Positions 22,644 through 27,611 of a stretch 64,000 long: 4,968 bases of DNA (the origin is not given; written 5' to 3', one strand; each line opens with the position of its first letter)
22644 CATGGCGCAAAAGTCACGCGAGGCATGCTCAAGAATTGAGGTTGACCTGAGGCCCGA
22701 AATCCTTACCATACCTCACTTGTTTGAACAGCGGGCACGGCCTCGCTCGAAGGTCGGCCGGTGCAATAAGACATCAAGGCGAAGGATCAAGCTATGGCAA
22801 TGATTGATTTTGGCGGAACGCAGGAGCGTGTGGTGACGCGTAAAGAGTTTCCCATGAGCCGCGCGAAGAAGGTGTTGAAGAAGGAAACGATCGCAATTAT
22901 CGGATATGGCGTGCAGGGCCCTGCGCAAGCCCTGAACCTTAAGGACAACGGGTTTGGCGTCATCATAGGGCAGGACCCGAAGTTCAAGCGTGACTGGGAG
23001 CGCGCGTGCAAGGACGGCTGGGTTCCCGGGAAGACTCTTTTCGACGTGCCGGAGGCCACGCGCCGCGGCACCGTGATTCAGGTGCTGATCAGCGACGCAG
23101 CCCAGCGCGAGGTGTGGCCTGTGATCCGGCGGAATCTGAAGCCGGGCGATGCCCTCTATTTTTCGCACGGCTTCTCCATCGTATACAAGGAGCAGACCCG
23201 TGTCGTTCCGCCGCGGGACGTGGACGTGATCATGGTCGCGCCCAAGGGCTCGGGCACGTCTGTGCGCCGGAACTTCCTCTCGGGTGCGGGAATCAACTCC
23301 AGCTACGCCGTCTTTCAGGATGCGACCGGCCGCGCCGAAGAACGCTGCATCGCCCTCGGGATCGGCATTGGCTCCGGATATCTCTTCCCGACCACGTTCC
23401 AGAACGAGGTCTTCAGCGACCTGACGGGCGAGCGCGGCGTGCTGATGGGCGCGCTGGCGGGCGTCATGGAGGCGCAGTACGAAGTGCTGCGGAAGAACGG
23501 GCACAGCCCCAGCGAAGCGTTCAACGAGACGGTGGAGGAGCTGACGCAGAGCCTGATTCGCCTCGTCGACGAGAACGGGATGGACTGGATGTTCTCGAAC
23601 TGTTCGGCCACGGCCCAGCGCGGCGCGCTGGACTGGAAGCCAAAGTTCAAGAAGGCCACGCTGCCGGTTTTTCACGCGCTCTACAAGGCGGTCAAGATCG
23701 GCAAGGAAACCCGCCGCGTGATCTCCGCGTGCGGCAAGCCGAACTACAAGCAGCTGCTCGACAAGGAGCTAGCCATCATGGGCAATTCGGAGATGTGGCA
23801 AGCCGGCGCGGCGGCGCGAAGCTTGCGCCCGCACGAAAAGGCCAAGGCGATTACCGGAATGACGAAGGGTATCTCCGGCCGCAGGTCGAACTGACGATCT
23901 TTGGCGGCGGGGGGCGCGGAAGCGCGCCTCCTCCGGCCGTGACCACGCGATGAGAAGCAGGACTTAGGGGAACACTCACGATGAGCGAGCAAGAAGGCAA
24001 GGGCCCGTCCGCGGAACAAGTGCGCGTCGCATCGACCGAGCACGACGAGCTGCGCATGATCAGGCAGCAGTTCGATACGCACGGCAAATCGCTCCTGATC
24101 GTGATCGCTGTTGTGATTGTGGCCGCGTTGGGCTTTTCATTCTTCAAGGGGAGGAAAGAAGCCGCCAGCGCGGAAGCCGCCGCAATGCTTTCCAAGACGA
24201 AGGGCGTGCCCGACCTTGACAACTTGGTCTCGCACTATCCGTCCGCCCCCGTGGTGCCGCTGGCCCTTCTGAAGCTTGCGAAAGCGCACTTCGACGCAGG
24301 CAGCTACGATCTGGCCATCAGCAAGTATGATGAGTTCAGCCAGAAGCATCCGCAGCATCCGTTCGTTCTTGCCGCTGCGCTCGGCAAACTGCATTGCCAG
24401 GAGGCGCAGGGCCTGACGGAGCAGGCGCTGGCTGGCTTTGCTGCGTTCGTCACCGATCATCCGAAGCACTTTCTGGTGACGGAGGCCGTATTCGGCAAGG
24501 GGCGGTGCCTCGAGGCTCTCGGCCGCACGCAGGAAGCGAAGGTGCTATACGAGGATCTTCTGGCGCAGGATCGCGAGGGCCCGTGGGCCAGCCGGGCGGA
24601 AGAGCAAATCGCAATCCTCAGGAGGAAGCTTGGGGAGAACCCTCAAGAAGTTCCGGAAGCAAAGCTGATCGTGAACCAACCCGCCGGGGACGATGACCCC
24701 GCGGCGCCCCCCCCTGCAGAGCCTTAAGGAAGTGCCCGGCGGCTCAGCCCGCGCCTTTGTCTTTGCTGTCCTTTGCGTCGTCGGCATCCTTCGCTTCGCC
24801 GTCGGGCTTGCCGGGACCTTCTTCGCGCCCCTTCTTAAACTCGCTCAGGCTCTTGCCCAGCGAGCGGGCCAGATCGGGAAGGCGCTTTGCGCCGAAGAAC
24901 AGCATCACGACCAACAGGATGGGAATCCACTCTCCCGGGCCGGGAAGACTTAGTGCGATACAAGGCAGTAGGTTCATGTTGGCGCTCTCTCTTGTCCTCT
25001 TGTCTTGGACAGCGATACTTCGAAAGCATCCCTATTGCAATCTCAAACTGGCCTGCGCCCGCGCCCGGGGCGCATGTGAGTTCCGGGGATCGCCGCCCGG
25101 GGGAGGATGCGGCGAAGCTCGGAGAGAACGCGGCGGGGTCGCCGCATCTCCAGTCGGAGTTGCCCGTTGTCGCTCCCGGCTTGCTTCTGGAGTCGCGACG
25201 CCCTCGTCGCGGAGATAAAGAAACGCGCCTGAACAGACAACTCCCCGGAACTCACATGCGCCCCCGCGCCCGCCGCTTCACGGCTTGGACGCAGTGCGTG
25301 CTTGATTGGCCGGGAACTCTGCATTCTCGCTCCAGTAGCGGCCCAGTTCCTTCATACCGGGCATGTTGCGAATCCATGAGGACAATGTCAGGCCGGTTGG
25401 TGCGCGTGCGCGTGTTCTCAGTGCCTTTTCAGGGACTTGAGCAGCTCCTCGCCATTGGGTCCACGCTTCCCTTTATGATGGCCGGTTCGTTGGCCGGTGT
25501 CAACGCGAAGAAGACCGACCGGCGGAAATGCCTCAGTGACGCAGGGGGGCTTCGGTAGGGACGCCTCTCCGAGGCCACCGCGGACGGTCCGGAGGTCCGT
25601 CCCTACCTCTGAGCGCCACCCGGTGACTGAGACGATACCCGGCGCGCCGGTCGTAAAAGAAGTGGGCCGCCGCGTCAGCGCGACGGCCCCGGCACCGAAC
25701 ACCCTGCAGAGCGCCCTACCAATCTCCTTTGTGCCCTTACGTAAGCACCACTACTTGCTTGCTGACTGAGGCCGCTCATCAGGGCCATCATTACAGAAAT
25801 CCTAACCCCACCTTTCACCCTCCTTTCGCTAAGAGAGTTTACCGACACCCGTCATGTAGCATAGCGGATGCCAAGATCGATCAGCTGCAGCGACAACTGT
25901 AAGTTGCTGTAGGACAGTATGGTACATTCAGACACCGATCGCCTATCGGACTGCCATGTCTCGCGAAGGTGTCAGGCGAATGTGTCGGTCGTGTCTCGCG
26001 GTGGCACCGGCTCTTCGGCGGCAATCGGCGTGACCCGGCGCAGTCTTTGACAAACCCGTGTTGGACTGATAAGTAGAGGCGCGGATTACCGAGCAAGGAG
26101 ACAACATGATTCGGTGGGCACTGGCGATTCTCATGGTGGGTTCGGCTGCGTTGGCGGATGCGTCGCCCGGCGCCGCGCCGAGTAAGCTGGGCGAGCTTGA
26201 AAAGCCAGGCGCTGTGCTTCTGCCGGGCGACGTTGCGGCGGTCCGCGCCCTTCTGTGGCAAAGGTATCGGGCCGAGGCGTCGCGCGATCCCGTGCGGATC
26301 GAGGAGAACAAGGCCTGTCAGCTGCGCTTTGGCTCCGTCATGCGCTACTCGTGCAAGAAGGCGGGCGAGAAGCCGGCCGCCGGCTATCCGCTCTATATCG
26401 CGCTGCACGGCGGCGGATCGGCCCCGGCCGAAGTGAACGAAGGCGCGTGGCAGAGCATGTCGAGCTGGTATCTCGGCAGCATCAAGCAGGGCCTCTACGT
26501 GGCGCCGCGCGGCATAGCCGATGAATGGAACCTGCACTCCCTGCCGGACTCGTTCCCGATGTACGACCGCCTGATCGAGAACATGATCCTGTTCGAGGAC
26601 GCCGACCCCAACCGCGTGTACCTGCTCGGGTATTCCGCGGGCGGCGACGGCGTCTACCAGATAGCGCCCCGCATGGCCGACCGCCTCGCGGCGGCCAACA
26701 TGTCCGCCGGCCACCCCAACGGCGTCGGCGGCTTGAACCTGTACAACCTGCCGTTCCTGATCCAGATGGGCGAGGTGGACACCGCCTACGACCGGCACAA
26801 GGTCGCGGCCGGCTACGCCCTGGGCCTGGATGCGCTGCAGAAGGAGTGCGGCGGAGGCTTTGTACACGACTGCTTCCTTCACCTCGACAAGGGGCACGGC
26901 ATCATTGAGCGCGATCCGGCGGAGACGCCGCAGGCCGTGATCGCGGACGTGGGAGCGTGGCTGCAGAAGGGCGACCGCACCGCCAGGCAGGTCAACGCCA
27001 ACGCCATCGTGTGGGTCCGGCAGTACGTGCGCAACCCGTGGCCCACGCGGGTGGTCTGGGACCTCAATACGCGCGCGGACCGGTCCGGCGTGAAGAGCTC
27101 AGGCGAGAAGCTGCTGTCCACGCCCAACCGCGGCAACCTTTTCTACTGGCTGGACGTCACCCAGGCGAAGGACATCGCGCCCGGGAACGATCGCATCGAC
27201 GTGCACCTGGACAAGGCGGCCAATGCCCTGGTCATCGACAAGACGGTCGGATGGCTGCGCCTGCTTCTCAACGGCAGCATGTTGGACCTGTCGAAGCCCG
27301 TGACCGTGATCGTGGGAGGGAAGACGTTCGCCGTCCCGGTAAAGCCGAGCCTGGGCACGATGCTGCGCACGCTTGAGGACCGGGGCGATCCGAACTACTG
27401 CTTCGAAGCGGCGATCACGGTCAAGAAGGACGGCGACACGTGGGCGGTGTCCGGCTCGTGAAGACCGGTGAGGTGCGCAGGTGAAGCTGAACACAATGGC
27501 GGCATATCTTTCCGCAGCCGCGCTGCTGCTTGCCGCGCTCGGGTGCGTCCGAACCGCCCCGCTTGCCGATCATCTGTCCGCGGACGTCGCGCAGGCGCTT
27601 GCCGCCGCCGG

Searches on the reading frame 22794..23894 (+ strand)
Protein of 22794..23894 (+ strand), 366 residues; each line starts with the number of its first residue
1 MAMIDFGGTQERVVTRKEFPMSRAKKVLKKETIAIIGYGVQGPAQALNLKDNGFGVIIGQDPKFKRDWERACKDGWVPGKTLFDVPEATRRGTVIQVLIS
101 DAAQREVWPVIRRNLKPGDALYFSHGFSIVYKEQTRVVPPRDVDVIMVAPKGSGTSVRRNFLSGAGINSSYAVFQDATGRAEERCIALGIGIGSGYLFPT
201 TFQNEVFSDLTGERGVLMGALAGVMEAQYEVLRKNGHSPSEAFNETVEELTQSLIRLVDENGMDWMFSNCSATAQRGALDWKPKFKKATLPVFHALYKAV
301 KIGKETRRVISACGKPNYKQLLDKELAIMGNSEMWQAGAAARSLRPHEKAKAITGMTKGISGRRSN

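Call 8: search_protein_families(library=pfam, proteins=[window:22794-23894:+], max_evalue=0.001)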
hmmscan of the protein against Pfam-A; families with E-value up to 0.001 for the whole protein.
window:22794-23894:+ (366 aa): 2 families
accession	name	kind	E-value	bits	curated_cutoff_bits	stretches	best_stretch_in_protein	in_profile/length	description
PF07991.19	KARI_N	-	2.3e-44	151.3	20.6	1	28-194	2-161/165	Acetohydroxy acid isomeroreductase, NADPH-binding domain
PF01450.25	KARI_C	-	2.8e-38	131.9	29.1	1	202-346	1-143/144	Ketol-acid reductoisomerase, C-terminal domain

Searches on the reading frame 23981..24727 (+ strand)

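Call 8: search_protein_families(library=pfam, proteins=[window:23981-24727:+], max_evalue=0.001)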
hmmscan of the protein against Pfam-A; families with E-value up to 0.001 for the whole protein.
window:23981-24727:+ (248 aa): 8 families
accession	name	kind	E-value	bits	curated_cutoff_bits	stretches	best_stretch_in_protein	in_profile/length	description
PF13174.12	TPR_6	-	1.5e-13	50.9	26.3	0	95-125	2-32/33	Tetratricopeptide repeat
PF13428.12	TPR_14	-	9e-10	38.7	23.5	0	95-133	3-40/44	Tetratricopeptide repeat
PF09976.15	TPR_21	-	4.8e-09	36.7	25.5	1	31-197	4-176/193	Tetratricopeptide repeat-like domain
PF13432.12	TPR_16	-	1.3e-08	35.5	32.7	0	97-159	1-60/65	Tetratricopeptide repeat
PF07719.23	TPR_2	-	5.5e-06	26.6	27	0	168-197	2-31/34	Tetratricopeptide repeat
PF14559.12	TPR_19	-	3.5e-05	24.5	25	0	168-199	26-57/68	Tetratricopeptide repeat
PF13424.12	TPR_12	-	7.5e-05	23.3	30.1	0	95-151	5-66/77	Tetratricopeptide repeat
PF13525.12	YfiO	-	0.00028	21.2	25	0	77-128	26-77/203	Outer membrane lipoprotein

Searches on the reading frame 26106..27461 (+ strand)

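Call 8: search_protein_families(library=pfam, proteins=[window:26106-27461:+], max_evalue=0.001)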
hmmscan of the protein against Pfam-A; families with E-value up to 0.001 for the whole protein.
window:26106-27461:+ (451 aa): 0 families

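Call 61: search_protein_families(library=ncbifam, proteins=[window:26106-27461:+], max_evalue=0.001)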
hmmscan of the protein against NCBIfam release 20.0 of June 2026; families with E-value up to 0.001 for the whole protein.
window:26106-27461:+ (451 aa): 2 families
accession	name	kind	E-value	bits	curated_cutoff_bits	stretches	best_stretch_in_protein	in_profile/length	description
NF050058.1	e_dPHAscl_type1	hypoth_equivalog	6.5e-07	29.1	150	1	92-207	20-142/276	extracellular catalytic domain type 1 short-chain-length polyhydroxyalkanoate depolymerase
TIGR01840.1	esterase_phb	subfamily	0.00023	20.7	107.85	0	156-208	82-134/213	PHB depolymerase family esterase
